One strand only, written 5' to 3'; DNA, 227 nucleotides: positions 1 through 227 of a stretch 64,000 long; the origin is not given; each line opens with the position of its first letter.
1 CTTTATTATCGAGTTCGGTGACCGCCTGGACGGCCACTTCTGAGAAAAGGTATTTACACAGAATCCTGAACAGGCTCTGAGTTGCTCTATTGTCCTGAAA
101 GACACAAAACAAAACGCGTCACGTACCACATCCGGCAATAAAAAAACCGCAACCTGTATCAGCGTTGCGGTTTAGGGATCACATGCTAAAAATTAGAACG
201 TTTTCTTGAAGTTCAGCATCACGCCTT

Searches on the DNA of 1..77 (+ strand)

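Call 65: search_dna_similar(query=window:1-77:+, collection=ecoli_genomes, mode=near, max_rows=6)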
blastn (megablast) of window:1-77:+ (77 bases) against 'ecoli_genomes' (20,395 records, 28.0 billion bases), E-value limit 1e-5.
Records with a match: 1134; places in all: 1775; records where one place covers at least 80% of the query: 1125.
Genomes with a match: 1036 of 5426; with a place that covers at least 80% of the query: 1027. Places per genome that has any: lowest 1, median 1, highest 21. On chromosomes: 1410 places; on plasmids: 365.
Best place of each record, by identity: >=99% 53; 95-99% 283; 90-95% 798.
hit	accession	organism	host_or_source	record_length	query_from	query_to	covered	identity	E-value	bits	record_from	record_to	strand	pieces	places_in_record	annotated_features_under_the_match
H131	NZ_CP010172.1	Escherichia coli strain H8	not applicable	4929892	1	77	100%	100.0%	1e-31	143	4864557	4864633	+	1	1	IS256-like element IS1414 family transposase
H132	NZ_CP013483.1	Escherichia coli strain Y5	Homo sapiens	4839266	1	77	100%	100.0%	1e-31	143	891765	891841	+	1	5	IS256-like element IS1414 family transposase | amino acid ABC transporter ATP-binding protein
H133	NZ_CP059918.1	Escherichia coli strain 64.1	Turkey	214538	1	77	100%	100.0%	1e-31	143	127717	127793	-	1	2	IS256-like element IS1414 family transposase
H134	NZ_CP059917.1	Escherichia coli strain 64.1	Turkey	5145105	1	77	100%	100.0%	1e-31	143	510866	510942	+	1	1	IS256-like element IS1414 family transposase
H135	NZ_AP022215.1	Escherichia coli strain WP8-S17-ESBL-05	-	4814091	1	77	100%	100.0%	1e-31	143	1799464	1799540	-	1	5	IS256-like element IS1414 family transposase | hypothetical protein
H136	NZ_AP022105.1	Escherichia coli strain WP5-S17-ESBL-10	-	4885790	1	77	100%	100.0%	1e-31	143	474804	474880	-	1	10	IS256-like element IS1414 family transposase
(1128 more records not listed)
